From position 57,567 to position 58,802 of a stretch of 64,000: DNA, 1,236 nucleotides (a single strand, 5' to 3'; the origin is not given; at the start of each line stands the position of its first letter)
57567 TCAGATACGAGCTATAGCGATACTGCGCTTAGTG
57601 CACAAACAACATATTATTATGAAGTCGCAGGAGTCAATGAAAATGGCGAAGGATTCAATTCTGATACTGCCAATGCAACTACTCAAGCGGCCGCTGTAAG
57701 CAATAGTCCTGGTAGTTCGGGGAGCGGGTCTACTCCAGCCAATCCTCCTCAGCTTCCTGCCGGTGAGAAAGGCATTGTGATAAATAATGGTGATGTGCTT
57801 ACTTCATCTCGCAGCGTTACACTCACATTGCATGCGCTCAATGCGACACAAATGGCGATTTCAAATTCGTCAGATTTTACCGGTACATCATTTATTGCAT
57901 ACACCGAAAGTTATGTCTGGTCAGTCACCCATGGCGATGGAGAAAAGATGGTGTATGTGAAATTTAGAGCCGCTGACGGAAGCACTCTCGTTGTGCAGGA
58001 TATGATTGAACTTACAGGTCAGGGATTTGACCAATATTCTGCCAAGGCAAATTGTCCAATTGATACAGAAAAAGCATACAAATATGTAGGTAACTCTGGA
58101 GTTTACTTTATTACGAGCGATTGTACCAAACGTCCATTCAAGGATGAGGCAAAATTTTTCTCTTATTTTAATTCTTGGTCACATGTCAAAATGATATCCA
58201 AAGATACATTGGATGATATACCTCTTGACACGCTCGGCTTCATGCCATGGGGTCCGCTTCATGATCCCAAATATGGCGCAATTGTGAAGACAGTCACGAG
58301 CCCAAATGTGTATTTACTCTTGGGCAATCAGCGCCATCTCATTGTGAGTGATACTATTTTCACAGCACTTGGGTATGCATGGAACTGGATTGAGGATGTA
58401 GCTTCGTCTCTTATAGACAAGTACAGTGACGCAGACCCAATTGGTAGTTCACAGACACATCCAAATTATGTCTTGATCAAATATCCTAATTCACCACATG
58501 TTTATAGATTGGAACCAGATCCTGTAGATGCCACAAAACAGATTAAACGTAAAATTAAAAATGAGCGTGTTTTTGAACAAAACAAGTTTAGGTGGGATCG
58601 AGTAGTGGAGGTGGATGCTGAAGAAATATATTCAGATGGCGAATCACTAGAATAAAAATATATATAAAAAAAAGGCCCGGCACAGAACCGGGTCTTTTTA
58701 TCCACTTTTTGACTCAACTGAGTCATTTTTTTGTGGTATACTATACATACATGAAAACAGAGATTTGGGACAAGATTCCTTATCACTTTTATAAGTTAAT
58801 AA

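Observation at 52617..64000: Two consecutive giant surface proteins; the second carries thrombospondin-type-3 Ca-binding repeats, a P10 linker and Cys-rich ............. repeats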

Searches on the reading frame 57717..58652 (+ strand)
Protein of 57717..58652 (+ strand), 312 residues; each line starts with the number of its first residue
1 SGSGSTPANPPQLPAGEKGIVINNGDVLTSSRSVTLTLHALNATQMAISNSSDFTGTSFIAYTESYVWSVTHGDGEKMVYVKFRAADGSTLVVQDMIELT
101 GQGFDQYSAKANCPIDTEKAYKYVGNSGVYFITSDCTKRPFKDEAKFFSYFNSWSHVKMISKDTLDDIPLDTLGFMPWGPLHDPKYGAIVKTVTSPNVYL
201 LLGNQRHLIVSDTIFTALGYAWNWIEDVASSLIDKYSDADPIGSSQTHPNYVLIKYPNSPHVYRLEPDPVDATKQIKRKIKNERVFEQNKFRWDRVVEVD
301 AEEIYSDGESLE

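Call 26: search_protein_families(library=pfam, proteins=[window:57717-58652:+], max_evalue=1)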
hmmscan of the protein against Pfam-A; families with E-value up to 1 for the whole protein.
window:57717-58652:+ (312 aa): 0 families

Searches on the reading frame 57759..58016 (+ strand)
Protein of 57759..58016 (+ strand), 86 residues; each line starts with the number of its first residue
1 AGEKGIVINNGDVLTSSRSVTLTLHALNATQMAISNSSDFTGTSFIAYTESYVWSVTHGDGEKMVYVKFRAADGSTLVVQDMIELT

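Call 71: search_protein_families(library=pfam, proteins=[window:57759-58016:+], max_evalue=0.1)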
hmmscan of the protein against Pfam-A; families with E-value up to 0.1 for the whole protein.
window:57759-58016:+ (86 aa): 0 families
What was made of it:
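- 57768..58016 (+): ~85-aa module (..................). It resembles ORF2 residues 1086-1175; I take it to be Ig-like. No Pfam hit (call 71).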

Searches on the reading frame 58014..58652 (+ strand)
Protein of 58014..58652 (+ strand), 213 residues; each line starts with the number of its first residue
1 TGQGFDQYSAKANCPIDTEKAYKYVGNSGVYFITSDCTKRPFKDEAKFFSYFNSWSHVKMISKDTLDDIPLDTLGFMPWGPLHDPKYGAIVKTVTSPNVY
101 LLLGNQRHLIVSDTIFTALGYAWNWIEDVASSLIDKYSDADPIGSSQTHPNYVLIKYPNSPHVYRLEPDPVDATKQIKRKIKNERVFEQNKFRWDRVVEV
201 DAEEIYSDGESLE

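Call 76: predict_structure(alignment_id=A6)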
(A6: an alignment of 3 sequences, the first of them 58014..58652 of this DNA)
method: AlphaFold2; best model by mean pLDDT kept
length: 213 residues; sequences in the alignment: 3
mean_pLDDT: 46.5   pTM: 0.29
mean pLDDT of the five models: 46.5, 44.9, 44.6, 44.4, 40.2
residues with pLDDT >= 90: 0; 70-90: 10; 50-70: 63; < 50: 140
segments of 3 or more residues with pLDDT < 50: 1-13, 15-17, 19-31, 43-45, 55-60, 70-99, 101-140, 189-213
pLDDT, mean of each block of 10 residues (from residue 1): 33 46 42 54 51 48 50 36 34 44 43 42 38 38 67 65 68 65 50 35 32 31
secondary structure, 60 per line:
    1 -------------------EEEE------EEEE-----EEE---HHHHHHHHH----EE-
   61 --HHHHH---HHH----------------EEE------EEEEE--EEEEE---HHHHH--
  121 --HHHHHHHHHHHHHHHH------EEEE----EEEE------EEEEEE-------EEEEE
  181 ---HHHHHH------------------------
elements in order: E20-23 E30-33 E39-41 H45-53 H63-67 E90-92 E99-103 E106-110 H114-118 H123-138 E145-148 E153-156 E163-168 E176-180 H184-189
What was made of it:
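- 58017..58652 (+): ORF1 C-terminal domain of three ~55-aa repeats, with no membrane anchor. Candidate wall- or envelope-binding domain. The AF2 model failed (pLDDT 46.5, call 76).
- The ORF1 C-terminal domain gave no usable model (call 76) and no database match.
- Tried and rejected: AF2 of the ORF1 C-terminal domain gave pLDDT 46.5 (call 76).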

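Call 88: search_solved_structures(query=A6, max_evalue=10)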
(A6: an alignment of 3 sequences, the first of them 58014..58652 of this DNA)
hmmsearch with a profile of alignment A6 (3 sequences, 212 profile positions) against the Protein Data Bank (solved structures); distinct sequences matched with E-value up to 10: 0.
